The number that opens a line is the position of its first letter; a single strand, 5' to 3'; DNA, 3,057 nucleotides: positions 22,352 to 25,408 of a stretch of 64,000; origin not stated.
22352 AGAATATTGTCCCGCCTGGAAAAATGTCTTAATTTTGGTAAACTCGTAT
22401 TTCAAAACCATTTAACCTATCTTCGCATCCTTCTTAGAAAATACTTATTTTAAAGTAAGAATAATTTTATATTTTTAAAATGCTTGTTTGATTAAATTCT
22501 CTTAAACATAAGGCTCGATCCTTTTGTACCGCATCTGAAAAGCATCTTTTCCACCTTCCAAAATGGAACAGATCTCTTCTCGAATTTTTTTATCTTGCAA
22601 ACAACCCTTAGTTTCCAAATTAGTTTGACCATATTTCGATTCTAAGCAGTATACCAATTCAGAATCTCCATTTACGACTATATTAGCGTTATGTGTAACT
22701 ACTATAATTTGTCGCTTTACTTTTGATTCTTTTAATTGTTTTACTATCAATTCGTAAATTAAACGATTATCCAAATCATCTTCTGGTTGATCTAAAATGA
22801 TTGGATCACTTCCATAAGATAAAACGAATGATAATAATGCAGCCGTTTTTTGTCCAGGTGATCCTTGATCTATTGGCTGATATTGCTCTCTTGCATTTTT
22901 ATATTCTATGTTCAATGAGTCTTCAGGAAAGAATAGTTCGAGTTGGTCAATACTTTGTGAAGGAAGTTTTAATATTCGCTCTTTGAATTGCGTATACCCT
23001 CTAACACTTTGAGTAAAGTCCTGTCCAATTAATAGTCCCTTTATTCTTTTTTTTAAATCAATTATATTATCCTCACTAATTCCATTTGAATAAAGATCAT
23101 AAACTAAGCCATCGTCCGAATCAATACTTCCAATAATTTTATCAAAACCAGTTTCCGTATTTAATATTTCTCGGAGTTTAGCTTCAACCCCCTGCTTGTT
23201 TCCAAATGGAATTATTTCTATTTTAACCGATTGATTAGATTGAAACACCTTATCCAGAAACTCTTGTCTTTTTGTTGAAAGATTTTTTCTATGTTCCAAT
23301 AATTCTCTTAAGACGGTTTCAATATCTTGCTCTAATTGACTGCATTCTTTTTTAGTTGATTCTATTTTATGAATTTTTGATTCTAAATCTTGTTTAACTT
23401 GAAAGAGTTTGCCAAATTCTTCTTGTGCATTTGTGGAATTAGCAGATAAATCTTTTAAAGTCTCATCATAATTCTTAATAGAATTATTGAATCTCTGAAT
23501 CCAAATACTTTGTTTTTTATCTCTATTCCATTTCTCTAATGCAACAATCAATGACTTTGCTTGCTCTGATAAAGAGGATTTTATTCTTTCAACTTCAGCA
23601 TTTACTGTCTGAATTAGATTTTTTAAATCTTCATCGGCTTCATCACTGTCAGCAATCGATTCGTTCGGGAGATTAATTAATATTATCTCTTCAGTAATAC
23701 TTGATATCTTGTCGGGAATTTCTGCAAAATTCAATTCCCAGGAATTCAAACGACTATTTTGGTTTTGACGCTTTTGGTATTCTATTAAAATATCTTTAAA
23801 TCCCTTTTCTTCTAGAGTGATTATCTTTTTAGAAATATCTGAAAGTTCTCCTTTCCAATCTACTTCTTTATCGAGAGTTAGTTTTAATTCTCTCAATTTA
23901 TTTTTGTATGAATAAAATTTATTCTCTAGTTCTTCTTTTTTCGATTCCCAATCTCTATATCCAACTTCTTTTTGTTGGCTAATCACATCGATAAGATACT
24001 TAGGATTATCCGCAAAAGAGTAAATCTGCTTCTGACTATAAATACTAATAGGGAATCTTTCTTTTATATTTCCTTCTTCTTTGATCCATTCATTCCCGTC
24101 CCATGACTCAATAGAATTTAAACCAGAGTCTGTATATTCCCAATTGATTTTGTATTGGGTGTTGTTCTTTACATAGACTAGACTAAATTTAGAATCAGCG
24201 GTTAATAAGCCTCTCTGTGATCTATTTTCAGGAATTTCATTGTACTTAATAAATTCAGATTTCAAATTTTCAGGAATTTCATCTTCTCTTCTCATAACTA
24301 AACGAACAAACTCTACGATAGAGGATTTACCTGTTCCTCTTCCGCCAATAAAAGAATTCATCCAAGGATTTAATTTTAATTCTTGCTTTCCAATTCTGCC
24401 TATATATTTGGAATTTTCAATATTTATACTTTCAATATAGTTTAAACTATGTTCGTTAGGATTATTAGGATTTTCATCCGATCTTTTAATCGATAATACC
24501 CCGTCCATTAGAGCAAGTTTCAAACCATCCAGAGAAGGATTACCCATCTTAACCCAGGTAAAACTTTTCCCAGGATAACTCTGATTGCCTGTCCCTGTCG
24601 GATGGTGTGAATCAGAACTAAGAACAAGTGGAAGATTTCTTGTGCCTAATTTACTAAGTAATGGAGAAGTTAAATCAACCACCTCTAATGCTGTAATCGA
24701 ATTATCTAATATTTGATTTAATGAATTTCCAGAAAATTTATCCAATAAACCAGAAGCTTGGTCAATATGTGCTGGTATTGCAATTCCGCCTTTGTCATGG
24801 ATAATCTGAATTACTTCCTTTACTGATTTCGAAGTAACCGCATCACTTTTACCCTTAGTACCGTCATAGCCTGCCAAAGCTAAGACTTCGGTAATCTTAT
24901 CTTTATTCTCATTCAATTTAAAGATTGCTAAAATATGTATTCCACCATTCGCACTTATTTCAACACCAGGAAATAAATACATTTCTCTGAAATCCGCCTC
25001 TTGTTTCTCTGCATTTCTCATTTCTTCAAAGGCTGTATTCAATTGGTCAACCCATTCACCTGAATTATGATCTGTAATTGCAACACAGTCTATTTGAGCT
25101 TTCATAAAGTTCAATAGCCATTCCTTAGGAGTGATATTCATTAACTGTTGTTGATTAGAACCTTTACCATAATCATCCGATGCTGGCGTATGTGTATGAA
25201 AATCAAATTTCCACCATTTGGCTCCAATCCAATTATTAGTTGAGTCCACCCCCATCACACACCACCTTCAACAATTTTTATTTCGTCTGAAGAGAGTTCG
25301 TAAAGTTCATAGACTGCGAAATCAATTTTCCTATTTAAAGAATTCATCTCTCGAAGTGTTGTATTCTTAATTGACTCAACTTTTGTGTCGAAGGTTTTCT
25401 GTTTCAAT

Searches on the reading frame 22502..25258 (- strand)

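Call 3: search_protein_families(library=pfam, proteins=[window:22502-25258:-], max_evalue=1)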
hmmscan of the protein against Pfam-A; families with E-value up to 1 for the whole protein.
window:22502-25258:- (918 aa): 7 families
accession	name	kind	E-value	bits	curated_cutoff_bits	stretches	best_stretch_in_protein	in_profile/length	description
PF13304.12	AAA_21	-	3e-05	24.7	27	1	747-861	181-303/304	AAA domain, putative AbiEii toxin, Type IV TA system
PF02463.25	SMC_N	-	0.00011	22.2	40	1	274-866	1-207/220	RecF/RecN/SMC N terminal domain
PF13476.12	AAA_23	-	0.0019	19.3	27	1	278-524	2-199/201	AAA domain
PF04048.20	Sec8_N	-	0.02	15.3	26.8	1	588-648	65-118/142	Exocyst complex component Sec8 N-terminal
PF12325.13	TMF_TATA_bd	-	0.021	15.4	29.1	1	587-654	21-88/115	TATA element modulatory factor 1 TATA binding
PF01920.25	Prefoldin_2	-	0.58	10.6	27.6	1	606-649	5-47/106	Prefoldin subunit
PF06657.18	Cep57_MT_bd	-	0.78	10.7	31.3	0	537-570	5-38/77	Centrosome microtubule-binding domain of Cep57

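Call 4: search_protein_families(library=ncbifam, proteins=[window:22502-25258:-], max_evalue=1)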
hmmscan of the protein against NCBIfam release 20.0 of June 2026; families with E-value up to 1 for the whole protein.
window:22502-25258:- (918 aa): 21 families
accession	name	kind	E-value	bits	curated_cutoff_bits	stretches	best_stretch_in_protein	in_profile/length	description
NF045780.1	TrlF_fam_ATP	equivalog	5.6e-185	617.8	350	1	12-914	2-943/944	TrlF family AAA-like ATPase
NF042955.1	Ppl_antiphage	equivalog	2.6e-182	608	1000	1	12-914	1-882/882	anti-phage protein Ppl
NF045781.1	Spaf1101_AAA_ATP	equivalog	7.9e-81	272.7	475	3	727-913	650-831/836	Spaf_1101 family AAA-like ATPase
NF038032.1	CehA_McbA_metalo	domain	3.5e-11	43.1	80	1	14-196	1-147/315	CehA/McbA family metallohydrolase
NF047791.1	RNaseRnm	equivalog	1.7e-06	27.5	375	1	18-127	3-94/275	RNase RNM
NF045487.1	ASRP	equivalog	5.4e-06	25.3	300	2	510-676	119-276/593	archaea-specific SMC-related protein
TIGR00634.1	recN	equivalog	6.1e-05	22.2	407.85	1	838-900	483-544/563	DNA repair protein RecN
NF041034.1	Rad50_Sulf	equivalog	0.00021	19.3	1000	2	429-606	542-715/872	DNA double-strand break repair ATPase Rad50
TIGR02168.1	SMC_prok_B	equivalog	0.0004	18.2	567.35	1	435-676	270-917/1181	chromosome segregation protein SMC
NF040873.1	AztA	equivalog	0.00068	19.3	220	1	794-867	115-188/191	zinc ABC transporter ATP-binding protein AztA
NF002572.0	PRK02224.1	equivalog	0.00069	18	1087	1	436-678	217-424/888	DNA double-strand break repair ATPase Rad50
NF047515.1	SpiroCoCo_C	equivalog_domain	0.004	16.3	125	1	439-666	59-264/313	SpiroCoCo family coiled-coil protein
NF010204.0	PRK13675.1-1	equivalog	0.0097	15.4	468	1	547-589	68-110/267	GTP cyclohydrolase IV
NF010157.0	PRK13636.1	equivalog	0.015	14.5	463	1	794-862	137-206/285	cobalt transporter ATP-binding subunit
NF007826.0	PRK10535.1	equivalog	0.048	11.9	966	1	789-863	136-209/648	macrolide ABC transporter ATP-binding protein/permease MacB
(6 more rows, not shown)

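Call 5: search_protein_families(library=padloc, proteins=[window:22502-25258:-], max_evalue=1)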
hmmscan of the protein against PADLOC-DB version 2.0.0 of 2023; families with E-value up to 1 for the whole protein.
window:22502-25258:- (918 aa): 11 families
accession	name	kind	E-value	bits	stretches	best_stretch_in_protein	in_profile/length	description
PDLC02208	Ppl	-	9.8e-145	481.9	1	11-914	3-892/894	-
PDLC04135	mad3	-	4.8e-11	40.8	1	275-869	2-334/374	mads_3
PDLC04678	PDC-M49A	-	7.3e-07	25.8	3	819-860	570-612/681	-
PDLC03859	LmuB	-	3.4e-06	24.5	1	274-860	4-588/611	-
PDLC00637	ZorA2|ZorA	-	0.00011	19.2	1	544-679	185-311/420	MotA/ExbB/TolQ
PDLC00096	GajA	-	0.00017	18.5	1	274-329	2-55/630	AAA ATPase domain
PDLC00098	GajA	-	0.0015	15.3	1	275-323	3-48/534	AAA ATPase domain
PDLC04144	HEC-01B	-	0.002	15.3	1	821-883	301-363/395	-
PDLC04183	HEC-01A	-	0.011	12.8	1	836-878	323-366/402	-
PDLC04406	PDC-M09A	-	0.18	9.2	1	537-657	6-125/330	-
PDLC00517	JetC1|JetC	-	0.97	5.6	0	588-677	701-790/1119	DUF3584 domain; MukB-like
